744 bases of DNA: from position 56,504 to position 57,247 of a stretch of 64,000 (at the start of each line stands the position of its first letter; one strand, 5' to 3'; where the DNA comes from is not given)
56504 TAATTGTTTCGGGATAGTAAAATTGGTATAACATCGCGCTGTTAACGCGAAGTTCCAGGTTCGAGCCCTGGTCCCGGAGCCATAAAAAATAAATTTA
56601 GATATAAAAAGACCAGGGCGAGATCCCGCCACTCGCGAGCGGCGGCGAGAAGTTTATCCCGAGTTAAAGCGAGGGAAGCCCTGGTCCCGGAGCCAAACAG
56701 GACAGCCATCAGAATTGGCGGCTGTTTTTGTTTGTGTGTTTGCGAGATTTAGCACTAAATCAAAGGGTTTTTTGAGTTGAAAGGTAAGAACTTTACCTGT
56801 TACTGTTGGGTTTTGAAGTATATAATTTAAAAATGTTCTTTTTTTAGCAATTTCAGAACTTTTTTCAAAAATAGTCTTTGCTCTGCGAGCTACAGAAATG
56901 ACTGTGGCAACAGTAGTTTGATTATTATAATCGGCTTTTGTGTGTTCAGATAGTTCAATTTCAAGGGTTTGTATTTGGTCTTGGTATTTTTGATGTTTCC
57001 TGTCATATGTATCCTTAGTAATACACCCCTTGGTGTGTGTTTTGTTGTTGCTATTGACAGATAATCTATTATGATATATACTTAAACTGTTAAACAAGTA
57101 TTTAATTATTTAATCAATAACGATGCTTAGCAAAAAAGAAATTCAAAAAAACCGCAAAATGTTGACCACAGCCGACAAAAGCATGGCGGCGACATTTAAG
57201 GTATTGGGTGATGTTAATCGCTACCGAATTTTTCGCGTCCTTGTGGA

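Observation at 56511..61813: tRNA-Asn 3' end present three times: intact tRNA plus copies 110 bp and 5.2 kb downstream. Nested or degenerate integrative element lacking an integrase.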

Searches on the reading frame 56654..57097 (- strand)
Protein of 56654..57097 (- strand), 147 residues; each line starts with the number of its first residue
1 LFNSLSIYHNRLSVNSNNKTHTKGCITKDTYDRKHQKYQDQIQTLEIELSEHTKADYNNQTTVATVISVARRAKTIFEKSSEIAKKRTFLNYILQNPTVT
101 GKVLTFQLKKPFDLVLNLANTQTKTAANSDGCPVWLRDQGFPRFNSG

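Call 9: search_protein_families(library=pfam, max_evalue=0.1, proteins=[window:56654-57097:-])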
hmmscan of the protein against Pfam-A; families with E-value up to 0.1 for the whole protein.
window:56654-57097:- (147 aa): 1 family
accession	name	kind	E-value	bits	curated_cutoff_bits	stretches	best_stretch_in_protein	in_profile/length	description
PF16673.10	TRAF_BIRC3_bd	-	0.014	15.5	30.5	1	18-48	24-54/64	TNF receptor-associated factor BIRC3 binding domain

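Call 10: search_protein_families(library=ncbifam, max_evalue=0.1, proteins=[window:56654-57097:-])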
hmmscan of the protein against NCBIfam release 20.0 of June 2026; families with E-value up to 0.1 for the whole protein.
window:56654-57097:- (147 aa): 0 families

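Call 12: find_homologous_proteins(query=window:56657-57097:-, max_evalue=0.001)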
Query window:56657-57097:- (147 aa): 119 proteins with E <= 0.001 among 125 candidates.
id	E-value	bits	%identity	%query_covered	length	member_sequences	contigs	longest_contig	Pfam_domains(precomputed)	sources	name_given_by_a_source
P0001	3.2e-92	324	100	100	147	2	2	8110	-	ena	-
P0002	3.5e-52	194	82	76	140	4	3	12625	-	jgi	-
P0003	6.9e-51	190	78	78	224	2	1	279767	-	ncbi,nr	ncbi:MAG: hypothetical protein KBC69_03710 [Candidatus Magasanikbacteria bacterium]|nr:hypothetical 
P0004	3.6e-49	184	77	76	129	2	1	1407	-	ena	-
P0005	6.2e-49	183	70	82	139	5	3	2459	-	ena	-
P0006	1.5e-48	182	77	76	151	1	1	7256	-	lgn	-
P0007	8.3e-48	180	73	76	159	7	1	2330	-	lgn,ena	-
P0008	2.0e-47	179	74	80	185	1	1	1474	-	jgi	jgi:hypothetical protein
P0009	1.7e-46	176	69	88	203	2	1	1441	PF01797.22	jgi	-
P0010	3.3e-46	175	73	79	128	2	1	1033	-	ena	-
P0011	1.9e-38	150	78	65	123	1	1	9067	-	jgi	-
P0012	2.2e-38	149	73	67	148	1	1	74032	-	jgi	jgi:hypothetical protein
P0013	3.9e-38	148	66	79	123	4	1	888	-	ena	-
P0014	4.9e-38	148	64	80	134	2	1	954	-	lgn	-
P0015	6.1e-38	148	68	77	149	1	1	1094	-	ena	-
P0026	9.2e-37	144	72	65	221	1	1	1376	PF13408.13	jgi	jgi:hypothetical protein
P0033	2.1e-36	143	70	67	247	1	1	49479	PF13408.13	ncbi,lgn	-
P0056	6.0e-33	132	63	76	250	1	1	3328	PF13408.13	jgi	-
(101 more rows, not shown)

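Call 14: find_encoding_contigs(protein=P0003, flank=8000, max_places=3)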
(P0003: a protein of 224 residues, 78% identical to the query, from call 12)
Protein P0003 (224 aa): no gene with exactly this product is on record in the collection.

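Call 15: find_encoding_contigs(protein=P0001, flank=10000, max_places=4)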
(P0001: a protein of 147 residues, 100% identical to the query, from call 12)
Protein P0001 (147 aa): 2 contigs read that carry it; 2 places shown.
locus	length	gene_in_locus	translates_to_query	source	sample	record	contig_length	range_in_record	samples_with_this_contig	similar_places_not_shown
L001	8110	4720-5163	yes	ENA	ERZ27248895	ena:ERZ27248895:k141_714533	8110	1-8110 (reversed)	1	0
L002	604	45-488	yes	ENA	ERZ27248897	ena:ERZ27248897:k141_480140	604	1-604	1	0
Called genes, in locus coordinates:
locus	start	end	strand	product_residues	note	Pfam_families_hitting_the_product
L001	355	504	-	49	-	-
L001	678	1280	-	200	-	-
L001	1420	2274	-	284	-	PF18933:PsbP_2 (faint)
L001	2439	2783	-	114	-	-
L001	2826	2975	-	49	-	PF18919:DUF5670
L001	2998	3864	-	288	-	PF18933:PsbP_2 (faint)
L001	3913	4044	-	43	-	-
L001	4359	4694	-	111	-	PF12840:HTH_20, PF01022:HTH_5 (weak), PF12802:MarR_2 (weak), PF13412:HTH_24 (weak)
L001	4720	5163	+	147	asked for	-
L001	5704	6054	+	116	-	-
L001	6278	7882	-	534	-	-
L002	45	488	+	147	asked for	-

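Call 18: find_related_loci(query=A1, collection=genome_contigs, flank=10000)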
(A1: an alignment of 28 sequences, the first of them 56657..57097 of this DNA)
Query A1 (147 aa) in genome_contigs; peptide patterns used: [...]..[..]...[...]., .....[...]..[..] (x = any residue, [..] = any of these).
146 stretches matched a pattern; 105 encode a relative of the query (tblastn E <= 1e-3); the best 80 are kept; 79 distinct loci.
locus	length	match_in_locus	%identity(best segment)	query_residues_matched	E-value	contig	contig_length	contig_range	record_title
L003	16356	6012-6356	78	26-140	1e-57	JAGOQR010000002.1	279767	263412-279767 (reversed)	MAG: Candidatus Magasanikiibacteriota bacterium isolate Gw_Bodden_bin_243 Gw_Bodden_45_length_279767_cov_14.328708, whol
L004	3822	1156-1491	74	26-137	4e-54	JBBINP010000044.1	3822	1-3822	MAG: Candidatus Moraniibacteriota bacterium isolate SIF170217_bin_259 NODE_18240_length_3822_cov_4.04601, whole genome s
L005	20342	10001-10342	73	26-139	2e-51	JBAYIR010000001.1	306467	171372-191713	MAG: Patescibacteria group bacterium isolate SO_2016_GW1_35 scaffold00044_OW334_2016, whole genome shotgun sequence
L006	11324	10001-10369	56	2-140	3e-45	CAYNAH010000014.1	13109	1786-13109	MAG TPA_asm: uncultured Candidatus Saccharibacteria bacterium isolate SRP342105_co1_464 genome assembly, contig: NODE_64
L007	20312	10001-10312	66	26-140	2e-45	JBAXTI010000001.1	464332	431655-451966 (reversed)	MAG: bacterium isolate ELA631 MAG631_1, whole genome shotgun sequence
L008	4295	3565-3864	73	24-123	3e-45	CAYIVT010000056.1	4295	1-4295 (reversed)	MAG TPA_asm: uncultured Candidatus Saccharibacteria bacterium isolate ERP119705_co9_166 genome assembly, contig: NODE_37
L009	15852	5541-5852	67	26-140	8e-45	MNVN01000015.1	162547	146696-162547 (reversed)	MAG: Candidatus Nomurabacteria bacterium CG1_02_43_90 cg1_0.2_scaffold_18_c, whole genome shotgun sequence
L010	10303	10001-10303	67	26-137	1e-44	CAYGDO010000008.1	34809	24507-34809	MAG TPA_asm: uncultured Candidatus Saccharibacteria bacterium isolate ERP113451_co1_61 genome assembly, contig: NODE_134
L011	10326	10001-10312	66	26-140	2e-44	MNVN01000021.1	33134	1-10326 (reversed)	MAG: Candidatus Nomurabacteria bacterium CG1_02_43_90 cg1_0.2_scaffold_836_c, whole genome shotgun sequence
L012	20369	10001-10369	62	26-147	3e-44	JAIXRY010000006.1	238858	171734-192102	MAG: bacterium isolate C4_MAG_00080 pond_C4_MAG_00080_000000000017, whole genome shotgun sequence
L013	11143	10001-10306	65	25-137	3e-44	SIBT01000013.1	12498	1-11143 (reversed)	MAG: Candidatus Nomurabacteria bacterium isolate Baikal-deep-G186 BACOMB-C24418, whole genome shotgun sequence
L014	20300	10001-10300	68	26-136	2e-44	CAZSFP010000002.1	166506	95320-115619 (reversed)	MAG TPA_asm: uncultured Candidatus Saccharibacteria bacterium isolate SRP342105_co1_388 genome assembly, contig: NODE_98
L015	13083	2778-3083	67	26-138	3e-44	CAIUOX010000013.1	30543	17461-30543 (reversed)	uncultured bacterium isolate AlinenLipids_bin-8985 genome assembly, contig: bin-8985:13/42, whole genome shotgun sequenc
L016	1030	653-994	64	26-140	1e-46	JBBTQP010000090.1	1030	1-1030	MAG: Patescibacteria group bacterium isolate H41-bin265_1 H41_bin265_1_000000000090, whole genome shotgun sequence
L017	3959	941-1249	64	26-139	8e-44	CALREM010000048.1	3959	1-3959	MAG: Candidatus Nomurabacteria bacterium isolate TrH-25oct19-38 genome assembly, contig: TrH-25oct19-C51930, whole genom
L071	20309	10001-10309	60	26-140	3e-37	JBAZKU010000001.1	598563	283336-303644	MAG: Candidatus Paceibacterota bacterium isolate SO_2017_LW4_151 scaffold_39_c1_LW137-91_2017, whole genome shotgun sequ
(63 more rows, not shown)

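Call 33: find_related_loci(query=A2, collection=metagenome_contigs, flank=10000)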
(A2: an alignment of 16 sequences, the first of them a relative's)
Query A2 (402 aa) in metagenome_contigs; peptide patterns used: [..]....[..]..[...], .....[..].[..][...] (x = any residue, [..] = any of these).
600 stretches matched a pattern (row limit reached: there are more); 338 encode a relative of the query (tblastn E <= 1e-3); the best 80 are kept; 80 distinct loci.
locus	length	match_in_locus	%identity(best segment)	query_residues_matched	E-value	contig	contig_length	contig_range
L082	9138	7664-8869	88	1-402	0e+0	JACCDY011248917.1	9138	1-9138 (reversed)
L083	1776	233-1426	81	1-402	0e+0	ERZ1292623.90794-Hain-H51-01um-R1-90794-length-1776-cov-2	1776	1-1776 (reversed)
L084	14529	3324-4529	79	1-402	0e+0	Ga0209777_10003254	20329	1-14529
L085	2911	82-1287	79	1-402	0e+0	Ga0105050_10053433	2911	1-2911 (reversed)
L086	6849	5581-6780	80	1-400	0e+0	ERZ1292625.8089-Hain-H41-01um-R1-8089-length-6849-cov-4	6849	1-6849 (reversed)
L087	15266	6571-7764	80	1-402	0e+0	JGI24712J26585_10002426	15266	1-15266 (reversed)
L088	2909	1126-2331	77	1-402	0e+0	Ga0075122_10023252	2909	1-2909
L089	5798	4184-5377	79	1-402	0e+0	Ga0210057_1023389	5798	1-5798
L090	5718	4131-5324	78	1-402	0e+0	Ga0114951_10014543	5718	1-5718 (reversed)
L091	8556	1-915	100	98-402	0e+0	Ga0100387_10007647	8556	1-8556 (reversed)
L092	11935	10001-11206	77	1-402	0e+0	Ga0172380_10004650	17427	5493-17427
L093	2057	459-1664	74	1-402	0e+0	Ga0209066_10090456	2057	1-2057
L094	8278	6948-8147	74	1-400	0e+0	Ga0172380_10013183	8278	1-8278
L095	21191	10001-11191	74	1-401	0e+0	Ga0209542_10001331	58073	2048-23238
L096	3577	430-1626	76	1-402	0e+0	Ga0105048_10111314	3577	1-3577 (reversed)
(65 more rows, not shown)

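Call 34: find_related_loci(query=A2, collection=viral_contigs, flank=10000)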
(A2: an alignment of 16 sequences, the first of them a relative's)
Query A2 (402 aa) in viral_contigs; peptide patterns used: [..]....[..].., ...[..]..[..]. (x = any residue, [..] = any of these).
257 stretches matched a pattern; 142 encode a relative of the query (tblastn E <= 1e-3); the best 80 are kept; 80 distinct loci.
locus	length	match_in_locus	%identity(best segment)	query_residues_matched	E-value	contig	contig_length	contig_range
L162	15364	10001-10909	28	7-301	3e-27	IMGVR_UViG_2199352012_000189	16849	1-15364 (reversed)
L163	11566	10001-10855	29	7-299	2e-26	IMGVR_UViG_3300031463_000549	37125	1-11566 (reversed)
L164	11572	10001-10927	28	7-325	3e-26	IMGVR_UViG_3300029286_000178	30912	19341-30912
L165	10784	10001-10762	30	7-270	3e-25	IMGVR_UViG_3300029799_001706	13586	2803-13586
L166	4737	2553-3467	26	7-301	5e-25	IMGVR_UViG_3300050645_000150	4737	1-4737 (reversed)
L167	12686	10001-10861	29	1-298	1e-23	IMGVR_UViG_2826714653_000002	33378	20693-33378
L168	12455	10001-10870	29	1-301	2e-23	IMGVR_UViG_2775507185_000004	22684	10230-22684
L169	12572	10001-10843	29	7-298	2e-23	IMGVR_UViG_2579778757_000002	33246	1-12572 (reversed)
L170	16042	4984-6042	27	1-364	4e-23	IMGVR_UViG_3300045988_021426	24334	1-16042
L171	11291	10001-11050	26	1-364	5e-23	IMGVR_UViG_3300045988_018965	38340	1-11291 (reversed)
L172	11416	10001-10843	30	7-298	2e-22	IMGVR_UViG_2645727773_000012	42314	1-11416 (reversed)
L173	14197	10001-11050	26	1-364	2e-22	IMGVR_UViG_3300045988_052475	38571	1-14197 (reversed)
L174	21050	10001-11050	26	1-364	3e-22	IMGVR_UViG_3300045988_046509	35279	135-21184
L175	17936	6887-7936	26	1-364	2e-22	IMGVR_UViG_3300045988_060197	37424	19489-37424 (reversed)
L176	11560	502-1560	26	1-364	4e-22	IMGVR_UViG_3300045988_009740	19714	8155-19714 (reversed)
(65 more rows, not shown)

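Call 43: search_protein_families(library=pfam, max_evalue=0.01, proteins=[L071:1524-1970:-, L071:1976-2476:-, L071:2542-4191:+, L071:4509-5627:+, L071:5666-5878:+, L071:6048-8042:+, L071:8048-8785:+, L071:8789-10306:+, L071:4355-4516:+, L071:5856-6044:+])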
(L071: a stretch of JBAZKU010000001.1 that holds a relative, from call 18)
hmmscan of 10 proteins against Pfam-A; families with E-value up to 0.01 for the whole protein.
L071:1524-1970:- (148 aa): 1 family
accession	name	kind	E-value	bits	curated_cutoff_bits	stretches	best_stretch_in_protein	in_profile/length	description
PF16095.11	COR-A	-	0.0012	19.2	35.3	0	18-77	1-60/143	C-terminal of Roc, COR-A domain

L071:1976-2476:- (166 aa): 1 family
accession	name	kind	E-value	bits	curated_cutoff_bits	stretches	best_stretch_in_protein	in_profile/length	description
PF13274.11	SocA_Panacea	-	1.9e-19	71.1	25.7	1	38-132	1-113/113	Antitoxin SocA-like, Panacea domain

L071:2542-4191:+ (549 aa): 0 families

L071:4509-5627:+ (372 aa): 0 families

L071:5666-5878:+ (70 aa): 0 families

L071:6048-8042:+ (664 aa): 16 families
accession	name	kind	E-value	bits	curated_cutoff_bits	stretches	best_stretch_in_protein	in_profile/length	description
PF02384.22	N6_Mtase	-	1.6e-30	106.9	20.4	1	178-449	3-272/311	N-6 DNA Methylase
PF12950.13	TaqI_C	-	1.4e-21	77.4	26.5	1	485-597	2-118/118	TaqI-like C-terminal specificity domain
PF07669.17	Eco57I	-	2.2e-19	70.6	25.3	1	244-383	2-168/171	Eco57I restriction-modification methylase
PF13847.12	Methyltransf_31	-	8.2e-09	35.7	27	1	216-274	2-61/145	Methyltransferase domain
PF06325.19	PrmA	-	9.9e-08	32.3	22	1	209-264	153-206/296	Ribosomal protein L11 methyltransferase (PrmA)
PF13649.12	Methyltransf_25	-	3.1e-06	28.2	27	1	221-271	1-50/97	Methyltransferase domain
PF01170.24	UPF0020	-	6.8e-06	26.4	22.3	1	217-324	28-146/197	RMKL-like, methyltransferase domain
PF05175.20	MTS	-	2e-05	24.8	23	1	217-310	31-111/170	Methyltransferase small domain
PF11599.14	AviRa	-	0.00019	21.4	25.7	1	216-264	48-99/232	RRNA methyltransferase AviRa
PF12728.13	HTH_17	-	0.00044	20.9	27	1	10-58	1-48/51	Helix-turn-helix domain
PF01209.24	Ubie_methyltran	-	0.0011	18.8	20.1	1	215-260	45-90/233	ubiE/COQ5 methyltransferase family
PF01728.25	FtsJ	-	0.002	18.5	24.1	1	210-255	12-58/181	FtsJ-like methyltransferase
PF02475.24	TRM5-TYW2_MTfase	-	0.0026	18.2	28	0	210-264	29-82/164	TRM5/TYW2 methyltransferase domain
PF13489.12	Methyltransf_23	-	0.0057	16.8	27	0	216-265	21-61/164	Methyltransferase domain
PF01555.25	N6_N4_Mtase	-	0.0079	16.6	26.7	1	89-258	60-219/221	DNA methylase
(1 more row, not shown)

L071:8048-8785:+ (245 aa): 0 families

L071:8789-10306:+ (505 aa): 3 families
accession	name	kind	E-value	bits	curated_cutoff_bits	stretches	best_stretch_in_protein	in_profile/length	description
PF00239.26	Resolvase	-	1.2e-17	64.9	23.3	1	3-157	1-145/145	Resolvase, N terminal domain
PF07508.19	Recombinase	-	3.1e-14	53.5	21.1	1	185-273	2-101/102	Recombinase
PF13408.12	Zn_ribbon_recom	-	6.5e-07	30.1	25.3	1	287-343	1-56/58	Recombinase zinc beta ribbon domain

L071:4355-4516:+ (53 aa): 0 families

L071:5856-6044:+ (62 aa): 3 families
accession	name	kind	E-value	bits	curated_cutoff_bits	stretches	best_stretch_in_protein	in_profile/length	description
PF12728.13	HTH_17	-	1.2e-13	51.6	27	1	10-58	1-49/51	Helix-turn-helix domain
PF08279.18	HTH_11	-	5.3e-05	23.5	25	1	8-33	13-38/55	HTH domain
PF00376.29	MerR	-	0.0022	18.2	28.2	1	15-39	4-28/38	MerR family regulatory protein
